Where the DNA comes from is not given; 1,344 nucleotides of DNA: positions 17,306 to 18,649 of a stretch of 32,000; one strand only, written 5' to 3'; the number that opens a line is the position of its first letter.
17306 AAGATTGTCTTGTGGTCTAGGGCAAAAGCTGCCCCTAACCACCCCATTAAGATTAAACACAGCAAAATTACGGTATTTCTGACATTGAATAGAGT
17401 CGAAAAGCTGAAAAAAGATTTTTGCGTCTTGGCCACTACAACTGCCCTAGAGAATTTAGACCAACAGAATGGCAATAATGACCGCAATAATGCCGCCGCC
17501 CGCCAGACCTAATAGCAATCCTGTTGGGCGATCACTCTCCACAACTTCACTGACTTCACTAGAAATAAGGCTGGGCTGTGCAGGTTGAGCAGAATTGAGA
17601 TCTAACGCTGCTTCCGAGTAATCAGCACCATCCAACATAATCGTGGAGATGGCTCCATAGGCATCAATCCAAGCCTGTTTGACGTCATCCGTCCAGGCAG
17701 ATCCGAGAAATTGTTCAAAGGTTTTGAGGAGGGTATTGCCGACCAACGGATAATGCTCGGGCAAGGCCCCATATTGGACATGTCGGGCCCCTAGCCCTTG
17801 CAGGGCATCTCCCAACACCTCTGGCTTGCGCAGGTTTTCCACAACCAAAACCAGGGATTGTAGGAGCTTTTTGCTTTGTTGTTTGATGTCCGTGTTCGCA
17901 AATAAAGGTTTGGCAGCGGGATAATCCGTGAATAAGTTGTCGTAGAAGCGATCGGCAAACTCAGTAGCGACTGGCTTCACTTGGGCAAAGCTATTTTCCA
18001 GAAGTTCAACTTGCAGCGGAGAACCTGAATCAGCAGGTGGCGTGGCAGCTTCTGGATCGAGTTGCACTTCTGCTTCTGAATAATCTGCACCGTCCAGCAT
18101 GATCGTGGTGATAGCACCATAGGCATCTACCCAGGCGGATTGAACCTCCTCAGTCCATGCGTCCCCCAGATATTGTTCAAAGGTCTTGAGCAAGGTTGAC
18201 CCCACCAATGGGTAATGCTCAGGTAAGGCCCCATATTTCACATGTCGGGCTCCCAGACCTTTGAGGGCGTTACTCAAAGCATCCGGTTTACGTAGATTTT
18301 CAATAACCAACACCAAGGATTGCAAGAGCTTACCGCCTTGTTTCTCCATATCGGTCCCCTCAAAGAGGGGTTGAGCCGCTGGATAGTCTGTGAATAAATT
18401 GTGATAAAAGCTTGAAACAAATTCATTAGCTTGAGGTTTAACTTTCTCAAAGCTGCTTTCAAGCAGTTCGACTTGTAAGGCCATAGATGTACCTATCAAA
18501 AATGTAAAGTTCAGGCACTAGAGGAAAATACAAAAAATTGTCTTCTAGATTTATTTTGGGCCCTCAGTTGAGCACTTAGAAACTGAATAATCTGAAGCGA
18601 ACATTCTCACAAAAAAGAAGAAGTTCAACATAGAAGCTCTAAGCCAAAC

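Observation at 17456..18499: Tandem duplicated Hmp-like globin, no reductase domain, tail-anchored to the membrane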

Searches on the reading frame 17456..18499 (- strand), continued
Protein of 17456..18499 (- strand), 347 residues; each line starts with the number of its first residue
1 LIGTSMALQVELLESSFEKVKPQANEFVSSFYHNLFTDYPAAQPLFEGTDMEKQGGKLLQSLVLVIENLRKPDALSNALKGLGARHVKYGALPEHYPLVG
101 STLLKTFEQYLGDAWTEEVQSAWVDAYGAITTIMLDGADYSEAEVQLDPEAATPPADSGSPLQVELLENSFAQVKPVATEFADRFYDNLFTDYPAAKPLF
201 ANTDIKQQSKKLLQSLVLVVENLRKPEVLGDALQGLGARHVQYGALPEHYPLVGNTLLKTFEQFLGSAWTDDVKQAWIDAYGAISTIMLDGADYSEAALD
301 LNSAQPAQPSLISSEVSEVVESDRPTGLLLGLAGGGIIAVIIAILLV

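Call 42: predict_structure(alignment_id=A2)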
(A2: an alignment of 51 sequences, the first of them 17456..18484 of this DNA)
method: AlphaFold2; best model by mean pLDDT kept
length: 342 residues; sequences in the alignment: 51
mean_pLDDT: 81.7   pTM: 0.47
mean pLDDT of the five models: 81.7, 76.7, 73.7, 72.9, 71.6
residues with pLDDT >= 90: 162; 70-90: 120; 50-70: 22; < 50: 38
segments of 3 or more residues with pLDDT < 50: 147-155, 303-331
pLDDT, mean of each block of 10 residues (from residue 1): 88 96 97 86 92 93 91 82 76 92 97 94 87 72 55 62 95 95 93 89 91 91 83 77 88 97 96 92 77 79 47 37 35 61 60
secondary structure, 60 per line:
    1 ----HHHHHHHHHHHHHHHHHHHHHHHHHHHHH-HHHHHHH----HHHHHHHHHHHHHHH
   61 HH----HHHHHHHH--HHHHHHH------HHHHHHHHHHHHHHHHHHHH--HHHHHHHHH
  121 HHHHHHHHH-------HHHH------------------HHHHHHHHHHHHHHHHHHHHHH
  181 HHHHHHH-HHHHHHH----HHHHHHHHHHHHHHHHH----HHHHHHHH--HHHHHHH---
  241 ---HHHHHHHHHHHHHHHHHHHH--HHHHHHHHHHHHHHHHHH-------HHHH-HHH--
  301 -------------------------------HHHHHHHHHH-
elements in order: H5-33 H35-41 H46-62 H67-74 H77-83 H90-109 H112-129 H137-140 H159-187 H189-195 H200-216 H221-228 H231-237 H244-263 H266-283 H291-294 H332-341

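Call 47: fold_search(model_id=the predicted structure, library=pdb)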
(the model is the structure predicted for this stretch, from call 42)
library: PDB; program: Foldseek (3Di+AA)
matches with E <= 10: 906; with E <= 0.001: 17
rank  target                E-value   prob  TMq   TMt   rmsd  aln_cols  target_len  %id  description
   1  1o1j_A                3.2e-07  1.00  0.35  0.42  18.3       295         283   19  Deoxy hemoglobin (A-GLY-C:V1M,L29F,H58Q; B,D:V1M,L106W) (released 2002-12-18)
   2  1o1n_A                6.3e-07  1.00  0.33  0.40  18.4       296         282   19  Deoxy hemoglobin (A-GLYGLYGLY-C:V1M,L29W; B,D:V1M) (released 2002-12-18)
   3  1o1l_A                9.5e-07  1.00  0.34  0.41  18.3       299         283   19  Deoxy hemoglobin (A-GLY-C:V1M,L29W,H58Q; B,D:V1M) (released 2002-12-18)
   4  1o1m_A                1.2e-06  1.00  0.33  0.40  18.5       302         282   20  Deoxy hemoglobin (A-GLYGLYGLY-C:V1M,L29F,H58Q B,D:V1M,V67W) (released 2002-12-18)
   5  1c7d_A                1.7e-06  1.00  0.35  0.42  18.0       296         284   19  DEOXY RHB1.2 (RECOMBINANT HEMOGLOBIN) (released 2000-06-30)
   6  1aby_A                1.9e-06  1.00  0.35  0.42  17.4       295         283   19  CYANOMET RHB1.1 (RECOMBINANT HEMOGLOBIN) (released 1998-02-25)
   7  9q0x_B                7.8e-06  1.00  0.39  0.23  13.4       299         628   19  syNOS Turnover State (released 2026-01-14)
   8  3s1i_A                1.7e-05  1.00  0.35  0.88   1.5       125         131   40  Crystal structure of oxygen-bound hell's gate globin I (released 2011-09-21)
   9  9q0y_B                1.7e-05  1.00  0.39  0.23  13.0       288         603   19  Asymmetric syNOS (released 2026-01-14)
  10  9q15_B                1.8e-05  1.00  0.39  0.23  13.0       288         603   19  syNOS Asymmetric Locked State (Composite) (released 2026-01-14)
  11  9q15_A                6.4e-05  1.00  0.39  0.11  13.1       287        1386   19  syNOS Asymmetric Locked State (Composite) (released 2026-01-14)
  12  9q0x_A                9.3e-05  1.00  0.39  0.19  13.0       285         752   19  syNOS Turnover State (released 2026-01-14)
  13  9q0y_A                1.1e-04  1.00  0.39  0.11  13.1       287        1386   19  Asymmetric syNOS (released 2026-01-14)
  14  9q05                  1.4e-04  1.00  0.39  0.11  13.1       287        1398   19  syNOS monomer bound to NADPH (released 2026-01-14)
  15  1oj6_D                5.2e-04  1.00  0.37  0.80   2.2       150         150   25  Human brain neuroglobin three-dimensional structure (released 2003-09-11)
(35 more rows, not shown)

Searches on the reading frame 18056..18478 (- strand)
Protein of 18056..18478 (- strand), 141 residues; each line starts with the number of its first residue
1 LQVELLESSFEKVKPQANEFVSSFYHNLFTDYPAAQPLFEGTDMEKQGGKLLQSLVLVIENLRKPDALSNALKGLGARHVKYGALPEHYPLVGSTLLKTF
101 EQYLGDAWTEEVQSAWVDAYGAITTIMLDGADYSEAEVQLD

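Call 44: search_solved_structures(query=window:18056-18478:-, max_evalue=1e-10, show_alignments=5)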
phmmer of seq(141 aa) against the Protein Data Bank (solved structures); distinct sequences matched with E-value up to 1e-10: 11.
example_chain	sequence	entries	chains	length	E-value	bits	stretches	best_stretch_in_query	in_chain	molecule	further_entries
3s1i_A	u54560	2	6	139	6.8e-26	94.3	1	3-127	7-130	Hemoglobin-like flavoprotein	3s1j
3ubc_A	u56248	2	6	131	8.1e-26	94.1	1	3-127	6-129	Hemoglobin-like flavoprotein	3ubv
3wfw_A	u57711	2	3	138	3.3e-25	92.1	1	3-129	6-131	Hemoglobin-like flavoprotein fused to Roadblock/LC7 domain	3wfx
1vhb_A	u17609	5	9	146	6.2e-18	68.5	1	6-129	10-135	HEMOGLOBIN | PROTEIN (HEMOGLOBIN)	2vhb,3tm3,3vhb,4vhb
3tld_A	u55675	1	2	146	2.3e-17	66.7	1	6-129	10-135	Bacterial hemoglobin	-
3tm9_A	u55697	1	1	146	1.1e-16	64.5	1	6-129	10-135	Bacterial hemoglobin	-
3ozu_A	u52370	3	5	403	8.3e-16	61.7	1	18-128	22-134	Flavohemoprotein | Flavohemoglobin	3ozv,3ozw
1cqx_A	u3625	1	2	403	8.3e-16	61.7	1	18-128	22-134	FLAVOHEMOPROTEIN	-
7dih_A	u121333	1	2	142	1.2e-14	57.9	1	4-130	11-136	Thermoglobin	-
4g1b_A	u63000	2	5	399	2.4e-14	56.9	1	12-128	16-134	Flavohemoglobin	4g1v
2wy4_A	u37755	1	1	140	2.5e-12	50.4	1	3-129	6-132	SINGLE DOMAIN HAEMOGLOBIN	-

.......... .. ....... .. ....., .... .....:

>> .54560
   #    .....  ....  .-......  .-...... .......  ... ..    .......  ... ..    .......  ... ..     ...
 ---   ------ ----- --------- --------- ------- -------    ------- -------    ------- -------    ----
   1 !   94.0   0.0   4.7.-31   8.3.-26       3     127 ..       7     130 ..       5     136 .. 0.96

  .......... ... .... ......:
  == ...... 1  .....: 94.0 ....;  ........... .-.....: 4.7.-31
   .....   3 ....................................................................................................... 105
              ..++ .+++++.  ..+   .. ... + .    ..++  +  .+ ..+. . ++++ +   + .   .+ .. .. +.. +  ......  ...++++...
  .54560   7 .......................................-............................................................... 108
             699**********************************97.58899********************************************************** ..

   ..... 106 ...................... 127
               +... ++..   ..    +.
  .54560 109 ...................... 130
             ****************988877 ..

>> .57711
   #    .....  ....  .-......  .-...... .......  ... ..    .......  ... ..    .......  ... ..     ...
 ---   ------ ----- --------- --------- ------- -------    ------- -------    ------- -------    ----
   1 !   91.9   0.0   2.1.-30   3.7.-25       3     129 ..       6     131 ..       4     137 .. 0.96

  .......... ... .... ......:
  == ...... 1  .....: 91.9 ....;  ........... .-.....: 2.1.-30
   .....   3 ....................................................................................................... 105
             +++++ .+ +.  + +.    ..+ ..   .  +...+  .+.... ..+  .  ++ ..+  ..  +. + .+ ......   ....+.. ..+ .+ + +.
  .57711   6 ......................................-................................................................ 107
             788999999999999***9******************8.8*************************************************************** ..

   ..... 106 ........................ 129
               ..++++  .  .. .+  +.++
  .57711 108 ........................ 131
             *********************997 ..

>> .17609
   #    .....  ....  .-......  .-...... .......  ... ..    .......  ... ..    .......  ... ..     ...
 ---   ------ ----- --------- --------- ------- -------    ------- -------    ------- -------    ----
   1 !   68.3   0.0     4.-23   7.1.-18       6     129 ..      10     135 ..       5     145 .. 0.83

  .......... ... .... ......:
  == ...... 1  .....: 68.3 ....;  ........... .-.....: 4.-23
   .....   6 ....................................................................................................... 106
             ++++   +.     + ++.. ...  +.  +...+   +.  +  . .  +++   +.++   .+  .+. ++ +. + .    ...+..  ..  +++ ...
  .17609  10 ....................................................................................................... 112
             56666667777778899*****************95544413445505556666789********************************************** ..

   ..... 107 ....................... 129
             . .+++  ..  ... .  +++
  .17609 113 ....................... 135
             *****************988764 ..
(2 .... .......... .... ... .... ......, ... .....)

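Call 70: search_protein_representatives(protein=window:18071-18478:-)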
Query: 136 residues. Proteins with E-value up to 0.001 (for the whole library): 8127; up to 1e-10: 3426; up to 1e-30: 160. The best 150 are listed.
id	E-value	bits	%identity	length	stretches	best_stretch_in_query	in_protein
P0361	1.4e-291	966.7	42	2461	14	22-132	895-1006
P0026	2.4e-181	610.1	71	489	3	1-134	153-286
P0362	6.0e-142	482.7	36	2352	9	23-131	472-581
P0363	1.6e-106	368.1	28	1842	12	44-127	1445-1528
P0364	5.7e-105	363.1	65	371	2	3-135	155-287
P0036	2.9e-103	357.5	57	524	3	1-133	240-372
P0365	1.1e-97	339.5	31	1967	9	6-130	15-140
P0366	6.6e-96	333.8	59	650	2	1-134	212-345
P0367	1.9e-95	332.3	62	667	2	1-134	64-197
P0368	2.0e-95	332.2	46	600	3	4-133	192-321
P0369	4.6e-92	321.3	44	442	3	4-130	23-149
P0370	6.5e-88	307.9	37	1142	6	37-123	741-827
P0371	1.6e-86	303.4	57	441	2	1-131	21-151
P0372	1.8e-86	303.3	55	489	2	1-132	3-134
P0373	1.5e-77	274.4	36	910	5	20-132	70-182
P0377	8.3e-71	252.6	50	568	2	1-133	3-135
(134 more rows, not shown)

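Call 72: search_protein_families(library=pfam, proteins=[P0366, P0367, P0372, P0377, P0371, P0361, P0368], max_evalue=0.00001)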
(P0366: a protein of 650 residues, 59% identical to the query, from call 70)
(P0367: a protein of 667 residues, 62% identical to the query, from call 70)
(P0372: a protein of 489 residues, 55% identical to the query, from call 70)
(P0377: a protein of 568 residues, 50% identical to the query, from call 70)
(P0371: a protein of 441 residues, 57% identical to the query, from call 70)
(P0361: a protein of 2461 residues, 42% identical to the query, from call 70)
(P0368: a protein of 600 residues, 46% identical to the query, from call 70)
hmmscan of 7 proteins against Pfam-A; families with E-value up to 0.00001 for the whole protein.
P0366 (650 aa): 3 families
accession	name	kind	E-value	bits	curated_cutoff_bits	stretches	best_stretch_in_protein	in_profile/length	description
PF00042.28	Globin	-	6.2e-37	127.1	22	2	234-335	2-114/117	Globin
PF00805.28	Pentapeptide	-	9.1e-35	118.3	20.2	4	586-625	1-40/40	Pentapeptide repeats (8 copies)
PF13599.13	Pentapeptide_4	-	1.6e-12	47.7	38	2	555-623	10-78/78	Pentapeptide repeat region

P0367 (667 aa): 5 families
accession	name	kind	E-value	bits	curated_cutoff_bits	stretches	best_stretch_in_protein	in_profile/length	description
PF00042.28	Globin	-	2.8e-36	125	22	2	247-351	2-117/117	Globin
PF00805.28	Pentapeptide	-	6.3e-35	118.8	20.2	4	624-660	2-38/40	Pentapeptide repeats (8 copies)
PF13599.13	Pentapeptide_4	-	8.2e-17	61.5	38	2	602-658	10-66/78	Pentapeptide repeat region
PF13576.12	Pentapeptide_3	-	2.2e-16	60.2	27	0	626-660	2-38/48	Pentapeptide repeats (9 copies)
PF25296.1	Decapeptide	-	2.9e-09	37.1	45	0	591-658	3-70/74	Decapeptide repeat region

P0372 (489 aa): 1 family
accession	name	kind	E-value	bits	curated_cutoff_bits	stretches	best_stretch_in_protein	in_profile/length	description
PF00042.28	Globin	-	4.1e-35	121.2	22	2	193-297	2-117/117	Globin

P0377 (568 aa): 1 family
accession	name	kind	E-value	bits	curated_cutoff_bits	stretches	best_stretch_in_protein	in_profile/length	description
PF00042.28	Globin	-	2.2e-16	60.8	22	1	234-334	3-114/117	Globin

P0371 (441 aa): 1 family
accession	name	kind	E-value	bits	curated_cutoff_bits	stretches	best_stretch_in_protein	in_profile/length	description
PF00042.28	Globin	-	1.5e-37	129.1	22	2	243-347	2-117/117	Globin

P0361 (2461 aa): 4 families
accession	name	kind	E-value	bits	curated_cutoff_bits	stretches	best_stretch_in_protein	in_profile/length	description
PF00042.28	Globin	-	5.1e-231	753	22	14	118-221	4-117/117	Globin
PF11734.13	TilS_C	-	4.6e-25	87.2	22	0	98-125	37-64/74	TilS substrate C-terminal domain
PF05537.16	DUF759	-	1.3e-07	31.3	27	0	343-367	274-299/429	Borrelia burgdorferi protein of unknown function (DUF759)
PF01761.26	DHQ_synthase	-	3.5e-07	30.3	24.2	0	129-153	50-74/115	3-dehydroquinate synthase N-terminal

P0368 (600 aa): 4 families
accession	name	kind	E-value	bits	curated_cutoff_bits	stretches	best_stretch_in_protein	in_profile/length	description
PF00042.28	Globin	-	7.4e-51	172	22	3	211-315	2-117/117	Globin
PF01584.24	CheW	-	1.3e-32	112.7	23.5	1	25-164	1-136/138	CheW-like domain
PF01152.27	Bac_globin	-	1.6e-07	32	21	0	346-442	11-107/121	Bacterial-like globin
PF11563.14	Protoglobin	-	5.9e-07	30.1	25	0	199-292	27-119/158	Protoglobin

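Call 74: list_cluster_members(proteins=[P0366, P0367, P0361, P0368])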
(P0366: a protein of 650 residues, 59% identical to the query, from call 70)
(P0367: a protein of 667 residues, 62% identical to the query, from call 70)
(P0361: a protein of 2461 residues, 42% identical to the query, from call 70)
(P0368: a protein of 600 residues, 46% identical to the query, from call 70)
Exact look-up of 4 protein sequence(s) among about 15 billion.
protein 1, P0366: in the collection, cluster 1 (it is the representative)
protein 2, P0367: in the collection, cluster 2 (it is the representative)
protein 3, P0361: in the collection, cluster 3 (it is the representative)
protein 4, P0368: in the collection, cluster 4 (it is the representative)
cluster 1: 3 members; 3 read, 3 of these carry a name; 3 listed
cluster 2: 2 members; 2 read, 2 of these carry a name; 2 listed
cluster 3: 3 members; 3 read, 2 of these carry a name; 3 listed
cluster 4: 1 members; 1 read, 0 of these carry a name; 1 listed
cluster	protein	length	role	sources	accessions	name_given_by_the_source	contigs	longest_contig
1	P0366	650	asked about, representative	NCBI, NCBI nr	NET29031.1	MAG: globin [Okeania sp. SIO1I7] | globin [Okeania sp. SIO1I7]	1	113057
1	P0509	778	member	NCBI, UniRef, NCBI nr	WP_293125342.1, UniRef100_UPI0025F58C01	globin domain-containing protein [Okeania sp. SIO1I7] | globin domain-containing protein n=1 Tax=Okeania sp. SIO1I7 TaxID=2607772 ...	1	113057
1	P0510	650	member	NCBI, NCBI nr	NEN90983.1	MAG: globin [Okeania sp. SIO3H1] | globin [Okeania sp. SIO3H1]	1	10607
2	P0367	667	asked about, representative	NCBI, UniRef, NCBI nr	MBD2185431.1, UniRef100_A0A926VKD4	pentapeptide repeat-containing protein [Planktothrix sp. FACHB-1375] | Pentapeptide repeat-containing protein n=2 Tax=Aerosakkonema funiforme TaxID=1246630 ... | pentapeptide repeat-containing protein [Aerosakkonema funiforme FACHB-1375]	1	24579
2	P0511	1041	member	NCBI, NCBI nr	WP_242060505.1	globin domain-containing protein [Aerosakkonema funiforme]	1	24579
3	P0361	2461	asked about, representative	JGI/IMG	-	hemoglobin-like flavoprotein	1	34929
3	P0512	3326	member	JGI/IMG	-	hemoglobin-like flavoprotein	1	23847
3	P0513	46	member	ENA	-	-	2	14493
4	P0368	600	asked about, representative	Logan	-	-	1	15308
